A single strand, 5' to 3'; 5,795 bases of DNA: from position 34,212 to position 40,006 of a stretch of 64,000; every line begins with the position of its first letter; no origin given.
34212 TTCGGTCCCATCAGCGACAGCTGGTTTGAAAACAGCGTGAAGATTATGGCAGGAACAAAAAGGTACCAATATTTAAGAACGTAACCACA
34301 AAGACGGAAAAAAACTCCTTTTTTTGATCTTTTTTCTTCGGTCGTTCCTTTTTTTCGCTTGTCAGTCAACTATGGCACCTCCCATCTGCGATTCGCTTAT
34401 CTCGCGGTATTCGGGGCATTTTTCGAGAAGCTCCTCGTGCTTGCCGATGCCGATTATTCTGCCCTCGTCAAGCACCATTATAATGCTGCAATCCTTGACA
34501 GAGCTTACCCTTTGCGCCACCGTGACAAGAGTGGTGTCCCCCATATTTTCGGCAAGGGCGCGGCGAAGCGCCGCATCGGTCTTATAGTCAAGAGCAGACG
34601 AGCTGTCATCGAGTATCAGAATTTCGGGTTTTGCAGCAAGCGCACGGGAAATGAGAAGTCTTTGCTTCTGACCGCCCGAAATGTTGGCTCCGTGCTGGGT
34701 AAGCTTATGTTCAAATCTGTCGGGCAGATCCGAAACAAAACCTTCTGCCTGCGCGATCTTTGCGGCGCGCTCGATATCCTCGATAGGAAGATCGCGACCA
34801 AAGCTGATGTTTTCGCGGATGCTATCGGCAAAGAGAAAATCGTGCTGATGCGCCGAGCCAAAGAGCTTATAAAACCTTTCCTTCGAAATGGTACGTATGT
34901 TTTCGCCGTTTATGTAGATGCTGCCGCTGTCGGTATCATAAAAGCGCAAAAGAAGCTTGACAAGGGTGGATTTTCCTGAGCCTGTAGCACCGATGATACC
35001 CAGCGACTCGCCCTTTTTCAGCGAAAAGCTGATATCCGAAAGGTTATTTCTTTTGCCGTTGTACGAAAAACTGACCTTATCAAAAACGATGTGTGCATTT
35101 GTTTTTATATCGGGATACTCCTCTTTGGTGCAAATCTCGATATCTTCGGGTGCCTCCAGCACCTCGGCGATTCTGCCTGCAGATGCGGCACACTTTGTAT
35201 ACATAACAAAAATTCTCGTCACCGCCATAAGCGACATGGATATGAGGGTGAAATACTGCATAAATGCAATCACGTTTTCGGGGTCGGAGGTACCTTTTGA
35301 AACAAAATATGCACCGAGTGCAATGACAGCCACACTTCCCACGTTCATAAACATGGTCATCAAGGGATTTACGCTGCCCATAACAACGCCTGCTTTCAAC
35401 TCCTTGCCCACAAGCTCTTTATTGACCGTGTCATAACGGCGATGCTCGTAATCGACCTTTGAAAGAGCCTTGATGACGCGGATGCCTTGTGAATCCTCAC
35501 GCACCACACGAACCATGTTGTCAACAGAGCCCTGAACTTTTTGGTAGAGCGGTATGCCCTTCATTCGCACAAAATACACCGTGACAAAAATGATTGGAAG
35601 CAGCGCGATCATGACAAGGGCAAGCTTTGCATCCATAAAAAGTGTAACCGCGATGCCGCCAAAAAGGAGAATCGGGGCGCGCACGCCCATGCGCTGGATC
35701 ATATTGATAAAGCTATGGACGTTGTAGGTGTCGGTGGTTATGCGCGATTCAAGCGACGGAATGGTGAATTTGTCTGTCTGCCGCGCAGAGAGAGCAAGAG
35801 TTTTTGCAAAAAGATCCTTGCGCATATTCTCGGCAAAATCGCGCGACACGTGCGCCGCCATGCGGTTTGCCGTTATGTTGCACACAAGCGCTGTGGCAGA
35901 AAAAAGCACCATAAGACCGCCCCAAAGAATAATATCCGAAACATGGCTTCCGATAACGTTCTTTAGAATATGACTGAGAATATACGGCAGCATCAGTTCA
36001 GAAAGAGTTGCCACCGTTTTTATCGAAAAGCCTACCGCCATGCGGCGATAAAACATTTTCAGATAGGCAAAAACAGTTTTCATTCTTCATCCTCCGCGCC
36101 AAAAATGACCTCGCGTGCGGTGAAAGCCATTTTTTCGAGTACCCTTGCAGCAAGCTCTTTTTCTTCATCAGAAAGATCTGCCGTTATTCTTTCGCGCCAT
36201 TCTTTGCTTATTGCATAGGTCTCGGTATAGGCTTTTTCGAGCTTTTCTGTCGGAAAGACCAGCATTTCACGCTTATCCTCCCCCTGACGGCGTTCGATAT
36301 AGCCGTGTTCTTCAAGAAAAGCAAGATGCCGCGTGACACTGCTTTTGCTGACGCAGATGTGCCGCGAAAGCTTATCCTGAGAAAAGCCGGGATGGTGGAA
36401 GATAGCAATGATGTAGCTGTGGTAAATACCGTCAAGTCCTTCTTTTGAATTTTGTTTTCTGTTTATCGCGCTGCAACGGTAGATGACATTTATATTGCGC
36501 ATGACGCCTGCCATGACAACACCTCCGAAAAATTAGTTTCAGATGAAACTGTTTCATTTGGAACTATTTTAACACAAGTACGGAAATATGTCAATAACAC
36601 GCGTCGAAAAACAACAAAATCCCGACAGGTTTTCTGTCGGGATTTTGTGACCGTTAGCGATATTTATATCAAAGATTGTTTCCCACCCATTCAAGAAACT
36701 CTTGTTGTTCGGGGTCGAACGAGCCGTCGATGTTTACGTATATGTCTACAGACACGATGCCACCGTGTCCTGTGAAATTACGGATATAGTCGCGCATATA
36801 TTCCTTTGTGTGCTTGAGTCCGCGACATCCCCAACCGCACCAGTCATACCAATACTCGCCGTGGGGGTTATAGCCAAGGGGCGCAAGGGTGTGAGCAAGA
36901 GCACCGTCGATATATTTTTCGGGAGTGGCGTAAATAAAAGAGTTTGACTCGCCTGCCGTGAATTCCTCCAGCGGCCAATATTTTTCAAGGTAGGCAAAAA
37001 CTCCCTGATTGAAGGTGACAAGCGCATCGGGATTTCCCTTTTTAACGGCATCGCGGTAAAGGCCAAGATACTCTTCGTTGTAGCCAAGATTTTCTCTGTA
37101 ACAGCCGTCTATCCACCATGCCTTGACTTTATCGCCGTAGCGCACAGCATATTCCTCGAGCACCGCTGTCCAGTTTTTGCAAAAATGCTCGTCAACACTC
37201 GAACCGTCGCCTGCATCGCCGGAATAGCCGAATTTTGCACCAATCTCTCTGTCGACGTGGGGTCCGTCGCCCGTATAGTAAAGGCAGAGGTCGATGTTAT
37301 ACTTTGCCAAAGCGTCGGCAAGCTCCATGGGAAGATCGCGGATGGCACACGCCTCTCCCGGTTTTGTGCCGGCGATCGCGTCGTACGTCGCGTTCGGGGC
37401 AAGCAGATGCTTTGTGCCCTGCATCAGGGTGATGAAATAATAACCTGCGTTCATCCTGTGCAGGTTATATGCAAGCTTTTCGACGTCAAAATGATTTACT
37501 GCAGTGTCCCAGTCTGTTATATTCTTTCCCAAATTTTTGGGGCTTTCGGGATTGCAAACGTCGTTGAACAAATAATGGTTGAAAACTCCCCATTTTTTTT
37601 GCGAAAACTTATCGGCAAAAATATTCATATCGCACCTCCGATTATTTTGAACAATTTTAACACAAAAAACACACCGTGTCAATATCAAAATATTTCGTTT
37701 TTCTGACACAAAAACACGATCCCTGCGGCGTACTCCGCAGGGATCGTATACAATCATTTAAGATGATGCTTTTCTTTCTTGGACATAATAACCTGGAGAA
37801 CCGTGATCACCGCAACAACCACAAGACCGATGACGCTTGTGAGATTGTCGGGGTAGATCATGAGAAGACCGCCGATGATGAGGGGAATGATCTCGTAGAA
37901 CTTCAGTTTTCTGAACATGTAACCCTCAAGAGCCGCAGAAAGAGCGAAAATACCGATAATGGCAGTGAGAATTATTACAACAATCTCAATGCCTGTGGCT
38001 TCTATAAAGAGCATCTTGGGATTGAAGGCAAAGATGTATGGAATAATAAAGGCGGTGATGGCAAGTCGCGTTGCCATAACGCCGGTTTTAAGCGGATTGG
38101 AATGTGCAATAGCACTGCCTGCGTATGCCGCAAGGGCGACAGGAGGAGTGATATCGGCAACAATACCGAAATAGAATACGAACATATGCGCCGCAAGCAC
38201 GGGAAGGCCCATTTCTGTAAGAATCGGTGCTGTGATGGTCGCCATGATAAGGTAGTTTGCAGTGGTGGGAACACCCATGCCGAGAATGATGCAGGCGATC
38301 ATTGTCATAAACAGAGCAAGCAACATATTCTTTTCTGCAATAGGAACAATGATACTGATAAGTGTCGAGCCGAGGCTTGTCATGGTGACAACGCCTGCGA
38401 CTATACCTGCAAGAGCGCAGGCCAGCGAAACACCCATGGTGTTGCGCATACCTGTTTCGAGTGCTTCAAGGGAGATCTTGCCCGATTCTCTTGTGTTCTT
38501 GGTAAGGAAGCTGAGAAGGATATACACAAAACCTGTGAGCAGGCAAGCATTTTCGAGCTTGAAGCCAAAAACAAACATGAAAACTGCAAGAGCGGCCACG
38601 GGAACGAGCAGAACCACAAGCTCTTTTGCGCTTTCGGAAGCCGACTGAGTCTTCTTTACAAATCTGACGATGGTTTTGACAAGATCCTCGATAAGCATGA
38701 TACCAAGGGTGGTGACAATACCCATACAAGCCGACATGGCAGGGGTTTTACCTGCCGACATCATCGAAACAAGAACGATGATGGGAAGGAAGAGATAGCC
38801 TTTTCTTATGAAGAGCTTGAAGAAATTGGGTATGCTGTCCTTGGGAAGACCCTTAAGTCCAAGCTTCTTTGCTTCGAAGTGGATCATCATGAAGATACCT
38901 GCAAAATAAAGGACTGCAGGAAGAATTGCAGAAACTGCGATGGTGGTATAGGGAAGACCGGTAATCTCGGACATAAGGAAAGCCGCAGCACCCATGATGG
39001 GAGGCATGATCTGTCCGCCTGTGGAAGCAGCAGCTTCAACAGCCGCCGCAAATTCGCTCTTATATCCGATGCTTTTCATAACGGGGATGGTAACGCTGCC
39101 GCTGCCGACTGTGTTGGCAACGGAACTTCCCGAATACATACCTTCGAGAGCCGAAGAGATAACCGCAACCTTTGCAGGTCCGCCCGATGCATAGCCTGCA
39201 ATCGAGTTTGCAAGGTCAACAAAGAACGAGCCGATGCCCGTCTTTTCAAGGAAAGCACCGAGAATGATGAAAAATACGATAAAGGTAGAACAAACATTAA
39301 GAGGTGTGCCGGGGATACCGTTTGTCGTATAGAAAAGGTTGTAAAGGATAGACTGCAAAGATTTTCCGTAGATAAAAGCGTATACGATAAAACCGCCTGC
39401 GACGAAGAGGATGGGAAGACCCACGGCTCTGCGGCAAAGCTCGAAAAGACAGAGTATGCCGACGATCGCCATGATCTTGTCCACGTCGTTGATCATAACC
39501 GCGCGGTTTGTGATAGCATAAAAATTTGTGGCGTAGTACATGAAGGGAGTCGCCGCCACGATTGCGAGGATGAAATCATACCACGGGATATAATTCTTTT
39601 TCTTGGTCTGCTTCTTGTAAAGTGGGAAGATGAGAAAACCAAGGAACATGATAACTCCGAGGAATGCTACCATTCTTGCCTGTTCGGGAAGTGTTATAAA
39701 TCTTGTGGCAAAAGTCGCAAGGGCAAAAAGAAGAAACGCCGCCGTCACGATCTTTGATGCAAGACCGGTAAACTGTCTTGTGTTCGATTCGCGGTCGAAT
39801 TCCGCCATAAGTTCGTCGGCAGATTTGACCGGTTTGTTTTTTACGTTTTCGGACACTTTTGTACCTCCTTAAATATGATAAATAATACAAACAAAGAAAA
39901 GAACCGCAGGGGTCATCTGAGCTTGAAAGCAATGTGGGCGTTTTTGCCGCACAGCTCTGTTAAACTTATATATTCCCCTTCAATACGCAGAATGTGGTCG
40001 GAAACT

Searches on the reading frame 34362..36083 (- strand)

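Call 89: search_protein_families(library=pfam, proteins=[window:34362-36083:-], max_evalue=0.0001)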
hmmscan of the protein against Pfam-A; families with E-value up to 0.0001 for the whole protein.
window:34362-36083:- (573 aa): 2 families
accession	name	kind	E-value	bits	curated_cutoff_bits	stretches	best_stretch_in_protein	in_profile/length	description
PF00664.28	ABC_membrane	-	9.5e-40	137.4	28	1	17-285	3-274/274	ABC transporter transmembrane region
PF00005.33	ABC_tran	-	5.4e-29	102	25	1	348-494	1-135/137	ABC transporter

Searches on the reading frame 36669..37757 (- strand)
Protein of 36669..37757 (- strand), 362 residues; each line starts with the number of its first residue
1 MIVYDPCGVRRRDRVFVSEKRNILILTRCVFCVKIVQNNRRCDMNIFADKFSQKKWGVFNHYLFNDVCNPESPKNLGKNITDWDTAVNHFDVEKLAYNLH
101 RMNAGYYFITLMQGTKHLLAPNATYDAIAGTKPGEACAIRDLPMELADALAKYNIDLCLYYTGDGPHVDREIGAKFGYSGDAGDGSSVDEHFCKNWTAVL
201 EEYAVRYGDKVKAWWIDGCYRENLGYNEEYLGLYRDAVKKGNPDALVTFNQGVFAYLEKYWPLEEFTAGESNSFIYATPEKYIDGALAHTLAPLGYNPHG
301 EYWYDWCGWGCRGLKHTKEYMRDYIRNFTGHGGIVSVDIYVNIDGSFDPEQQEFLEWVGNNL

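Call 89: search_protein_families(library=pfam, proteins=[window:36669-37757:-], max_evalue=0.0001)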
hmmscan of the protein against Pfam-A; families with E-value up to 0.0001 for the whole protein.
window:36669-37757:- (362 aa): 1 family
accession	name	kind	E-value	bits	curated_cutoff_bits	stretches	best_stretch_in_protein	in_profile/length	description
PF01120.23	Alpha_L_fucos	-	7.1e-05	22.8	25.2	0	139-360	139-338/345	Alpha-L-fucosidase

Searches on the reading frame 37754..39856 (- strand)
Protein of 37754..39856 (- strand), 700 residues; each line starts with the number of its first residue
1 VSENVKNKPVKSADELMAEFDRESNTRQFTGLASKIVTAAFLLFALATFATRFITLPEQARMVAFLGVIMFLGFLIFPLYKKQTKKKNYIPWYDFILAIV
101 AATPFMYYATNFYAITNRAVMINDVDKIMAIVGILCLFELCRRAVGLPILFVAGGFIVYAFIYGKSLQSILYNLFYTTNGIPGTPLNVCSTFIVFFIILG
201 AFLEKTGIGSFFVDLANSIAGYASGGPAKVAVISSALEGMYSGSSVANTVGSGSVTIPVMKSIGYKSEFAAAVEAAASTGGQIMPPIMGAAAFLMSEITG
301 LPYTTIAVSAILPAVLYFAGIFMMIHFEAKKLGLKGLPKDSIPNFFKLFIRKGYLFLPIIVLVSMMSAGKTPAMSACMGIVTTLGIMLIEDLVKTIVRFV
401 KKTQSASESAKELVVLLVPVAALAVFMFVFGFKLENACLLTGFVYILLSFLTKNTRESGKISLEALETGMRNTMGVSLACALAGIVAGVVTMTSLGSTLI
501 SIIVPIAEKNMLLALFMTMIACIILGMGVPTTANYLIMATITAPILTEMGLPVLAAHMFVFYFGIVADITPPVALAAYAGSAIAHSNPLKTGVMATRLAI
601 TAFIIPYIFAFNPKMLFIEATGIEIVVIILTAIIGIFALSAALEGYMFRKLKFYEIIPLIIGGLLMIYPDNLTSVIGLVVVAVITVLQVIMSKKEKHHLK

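Call 89: search_protein_families(library=pfam, proteins=[window:37754-39856:-], max_evalue=0.0001)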
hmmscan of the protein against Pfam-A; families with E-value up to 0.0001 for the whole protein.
window:37754-39856:- (700 aa): 2 families
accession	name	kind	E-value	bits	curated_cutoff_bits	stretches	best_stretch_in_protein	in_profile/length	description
PF06808.19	DctM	-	1.8e-81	274.6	23.8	2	133-430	2-289/413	Tripartite ATP-independent periplasmic transporter, DctM component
PF11874.13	DUF3394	-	8.7e-07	29.2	28.2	1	626-672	2-48/181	Domain of unknown function (DUF3394)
